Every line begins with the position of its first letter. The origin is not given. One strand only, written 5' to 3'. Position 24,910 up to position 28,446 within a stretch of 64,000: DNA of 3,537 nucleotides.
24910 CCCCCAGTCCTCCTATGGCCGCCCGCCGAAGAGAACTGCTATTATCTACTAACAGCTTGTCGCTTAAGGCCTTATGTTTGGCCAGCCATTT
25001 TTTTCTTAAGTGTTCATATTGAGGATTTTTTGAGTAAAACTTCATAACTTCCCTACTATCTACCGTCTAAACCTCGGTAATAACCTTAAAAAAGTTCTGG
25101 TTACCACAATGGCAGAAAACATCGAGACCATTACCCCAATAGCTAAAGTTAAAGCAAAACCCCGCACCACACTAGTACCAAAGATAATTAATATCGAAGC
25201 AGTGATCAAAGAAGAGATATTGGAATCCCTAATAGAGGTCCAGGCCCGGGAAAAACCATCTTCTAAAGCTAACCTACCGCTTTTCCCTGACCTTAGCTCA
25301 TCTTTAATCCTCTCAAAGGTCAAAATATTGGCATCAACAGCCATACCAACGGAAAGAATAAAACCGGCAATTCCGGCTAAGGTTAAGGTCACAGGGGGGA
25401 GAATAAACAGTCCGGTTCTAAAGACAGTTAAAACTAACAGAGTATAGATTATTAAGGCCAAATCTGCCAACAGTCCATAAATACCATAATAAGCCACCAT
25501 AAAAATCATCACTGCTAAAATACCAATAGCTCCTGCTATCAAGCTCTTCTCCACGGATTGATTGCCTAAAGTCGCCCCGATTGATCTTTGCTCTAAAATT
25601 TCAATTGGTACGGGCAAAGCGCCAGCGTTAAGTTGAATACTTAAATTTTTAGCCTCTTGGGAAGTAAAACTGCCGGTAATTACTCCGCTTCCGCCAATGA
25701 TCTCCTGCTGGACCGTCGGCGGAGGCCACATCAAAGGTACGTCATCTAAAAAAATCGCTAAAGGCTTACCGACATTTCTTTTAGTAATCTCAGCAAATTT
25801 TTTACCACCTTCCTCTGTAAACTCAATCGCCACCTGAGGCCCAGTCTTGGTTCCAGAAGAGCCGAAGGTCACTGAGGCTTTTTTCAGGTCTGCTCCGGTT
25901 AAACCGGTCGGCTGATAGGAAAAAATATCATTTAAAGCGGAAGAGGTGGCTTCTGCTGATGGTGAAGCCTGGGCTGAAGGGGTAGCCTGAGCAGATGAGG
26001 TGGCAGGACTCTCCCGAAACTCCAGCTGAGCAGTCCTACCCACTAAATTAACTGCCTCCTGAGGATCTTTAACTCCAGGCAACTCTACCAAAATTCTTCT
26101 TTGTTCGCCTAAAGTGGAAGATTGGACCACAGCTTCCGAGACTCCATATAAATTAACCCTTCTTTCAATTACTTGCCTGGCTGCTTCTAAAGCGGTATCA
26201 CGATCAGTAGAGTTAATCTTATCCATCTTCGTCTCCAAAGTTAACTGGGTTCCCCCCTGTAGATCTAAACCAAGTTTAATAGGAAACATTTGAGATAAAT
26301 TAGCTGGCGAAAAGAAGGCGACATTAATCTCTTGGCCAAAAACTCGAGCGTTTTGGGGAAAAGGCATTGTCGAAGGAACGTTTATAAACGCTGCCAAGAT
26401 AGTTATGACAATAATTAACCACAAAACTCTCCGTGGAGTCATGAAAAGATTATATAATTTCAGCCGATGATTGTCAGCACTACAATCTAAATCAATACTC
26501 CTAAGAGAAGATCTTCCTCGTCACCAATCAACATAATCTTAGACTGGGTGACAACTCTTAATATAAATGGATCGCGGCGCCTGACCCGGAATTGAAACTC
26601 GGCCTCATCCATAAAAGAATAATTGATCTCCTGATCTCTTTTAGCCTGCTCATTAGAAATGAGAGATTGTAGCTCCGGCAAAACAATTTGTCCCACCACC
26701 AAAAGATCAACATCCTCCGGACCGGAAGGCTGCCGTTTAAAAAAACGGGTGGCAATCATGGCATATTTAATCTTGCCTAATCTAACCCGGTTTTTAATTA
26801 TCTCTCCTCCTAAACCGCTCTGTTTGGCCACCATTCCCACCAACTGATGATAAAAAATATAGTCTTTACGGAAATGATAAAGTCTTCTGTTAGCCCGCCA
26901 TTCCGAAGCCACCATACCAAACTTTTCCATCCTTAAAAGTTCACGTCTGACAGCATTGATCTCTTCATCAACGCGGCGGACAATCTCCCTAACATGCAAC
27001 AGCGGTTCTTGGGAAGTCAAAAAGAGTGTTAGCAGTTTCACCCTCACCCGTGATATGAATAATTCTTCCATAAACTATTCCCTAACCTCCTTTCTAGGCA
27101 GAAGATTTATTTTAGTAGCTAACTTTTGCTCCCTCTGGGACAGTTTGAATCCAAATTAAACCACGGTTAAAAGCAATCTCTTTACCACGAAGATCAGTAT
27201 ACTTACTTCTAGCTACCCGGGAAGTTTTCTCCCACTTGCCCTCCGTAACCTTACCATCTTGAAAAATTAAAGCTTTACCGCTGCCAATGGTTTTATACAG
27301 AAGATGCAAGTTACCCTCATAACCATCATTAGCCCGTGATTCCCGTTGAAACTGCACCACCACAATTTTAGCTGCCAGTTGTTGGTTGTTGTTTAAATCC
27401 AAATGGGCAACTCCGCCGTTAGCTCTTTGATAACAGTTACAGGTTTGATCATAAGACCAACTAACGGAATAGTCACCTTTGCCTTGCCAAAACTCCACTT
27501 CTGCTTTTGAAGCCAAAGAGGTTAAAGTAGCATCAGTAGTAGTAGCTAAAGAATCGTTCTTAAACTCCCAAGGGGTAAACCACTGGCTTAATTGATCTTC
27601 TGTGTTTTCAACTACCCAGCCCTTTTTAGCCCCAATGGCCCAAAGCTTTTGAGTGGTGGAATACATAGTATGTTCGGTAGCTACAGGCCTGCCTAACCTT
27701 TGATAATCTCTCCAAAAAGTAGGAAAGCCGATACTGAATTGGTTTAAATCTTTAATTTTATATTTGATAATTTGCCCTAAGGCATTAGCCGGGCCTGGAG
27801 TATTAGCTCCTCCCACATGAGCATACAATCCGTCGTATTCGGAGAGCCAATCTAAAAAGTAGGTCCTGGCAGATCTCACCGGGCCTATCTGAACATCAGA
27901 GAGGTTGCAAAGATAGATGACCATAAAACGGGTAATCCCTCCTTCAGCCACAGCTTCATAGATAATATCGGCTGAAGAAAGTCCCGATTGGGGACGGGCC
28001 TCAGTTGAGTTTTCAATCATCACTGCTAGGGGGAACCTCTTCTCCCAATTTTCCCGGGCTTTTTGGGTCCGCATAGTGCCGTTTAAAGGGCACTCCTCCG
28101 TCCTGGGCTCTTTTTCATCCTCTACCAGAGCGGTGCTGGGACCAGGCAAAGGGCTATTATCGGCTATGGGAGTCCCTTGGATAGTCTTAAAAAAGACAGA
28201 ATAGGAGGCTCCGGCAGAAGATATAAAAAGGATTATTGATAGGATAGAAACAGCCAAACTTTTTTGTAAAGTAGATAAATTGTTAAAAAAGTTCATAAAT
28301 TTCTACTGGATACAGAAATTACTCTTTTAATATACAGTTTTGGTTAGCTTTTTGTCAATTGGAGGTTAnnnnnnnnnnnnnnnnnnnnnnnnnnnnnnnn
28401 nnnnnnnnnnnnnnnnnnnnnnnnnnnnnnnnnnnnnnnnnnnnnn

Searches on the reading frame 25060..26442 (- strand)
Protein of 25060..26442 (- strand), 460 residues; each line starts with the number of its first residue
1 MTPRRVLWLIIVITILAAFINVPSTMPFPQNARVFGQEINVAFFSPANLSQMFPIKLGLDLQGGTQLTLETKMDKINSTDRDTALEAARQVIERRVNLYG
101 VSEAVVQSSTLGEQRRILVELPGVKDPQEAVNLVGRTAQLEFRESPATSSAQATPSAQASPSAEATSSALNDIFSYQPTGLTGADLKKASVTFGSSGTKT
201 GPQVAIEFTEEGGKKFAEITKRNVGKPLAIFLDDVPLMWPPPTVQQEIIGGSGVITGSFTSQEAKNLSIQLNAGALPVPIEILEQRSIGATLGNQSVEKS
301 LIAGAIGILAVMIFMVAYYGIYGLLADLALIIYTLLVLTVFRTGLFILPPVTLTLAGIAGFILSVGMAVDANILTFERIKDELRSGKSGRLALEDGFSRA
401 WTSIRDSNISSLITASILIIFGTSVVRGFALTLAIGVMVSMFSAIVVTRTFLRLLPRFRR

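Call 64: search_protein_families(library=pfam, proteins=[window:25060-26442:-], max_evalue=0.00001)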
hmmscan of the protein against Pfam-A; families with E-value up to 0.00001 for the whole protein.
window:25060-26442:- (460 aa): 4 families
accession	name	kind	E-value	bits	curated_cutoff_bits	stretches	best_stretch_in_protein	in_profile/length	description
PF22599.2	SecDF_P1_head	-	8e-29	100.3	27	1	178-278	18-114/114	SecDF, P1 head subdomain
PF21760.3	SecD_1st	-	1.1e-20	73.3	27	1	86-144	2-57/60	Protein translocase subunit SecDF, P1 domain, N-terminal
PF02355.23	SecD_SecF_C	-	1.2e-11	44.8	20.5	1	280-454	13-185/189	Protein export membrane protein SecD/SecF, C-terminal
PF07549.19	Sec_GG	-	3.2e-06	26.9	20.3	1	53-74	6-27/28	SecD/SecF GG Motif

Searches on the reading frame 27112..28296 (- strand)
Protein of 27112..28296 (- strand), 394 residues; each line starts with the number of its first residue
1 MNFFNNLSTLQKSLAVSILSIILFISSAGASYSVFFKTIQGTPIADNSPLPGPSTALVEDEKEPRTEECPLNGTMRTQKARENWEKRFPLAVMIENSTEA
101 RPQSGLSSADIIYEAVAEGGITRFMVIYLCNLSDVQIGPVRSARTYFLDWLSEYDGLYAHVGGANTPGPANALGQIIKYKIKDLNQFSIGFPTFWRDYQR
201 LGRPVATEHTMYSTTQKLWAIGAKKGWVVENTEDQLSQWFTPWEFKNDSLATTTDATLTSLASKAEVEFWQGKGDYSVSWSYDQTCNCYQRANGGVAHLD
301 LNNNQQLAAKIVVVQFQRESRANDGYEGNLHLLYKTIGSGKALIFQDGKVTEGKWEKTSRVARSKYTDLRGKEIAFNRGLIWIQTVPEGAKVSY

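Call 64: search_protein_families(library=pfam, proteins=[window:27112-28296:-], max_evalue=0.00001)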
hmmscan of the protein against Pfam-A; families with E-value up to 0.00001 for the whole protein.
window:27112-28296:- (394 aa): 2 families
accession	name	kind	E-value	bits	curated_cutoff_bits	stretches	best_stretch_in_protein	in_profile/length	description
PF11258.13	DUF3048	-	4.9e-38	131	25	1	81-226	8-146/148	Protein of unknown function (DUF3048) N-terminal domain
PF17479.7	DUF3048_C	-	9.3e-25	87.6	25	1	276-383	10-114/114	Protein of unknown function (DUF3048) C-terminal domain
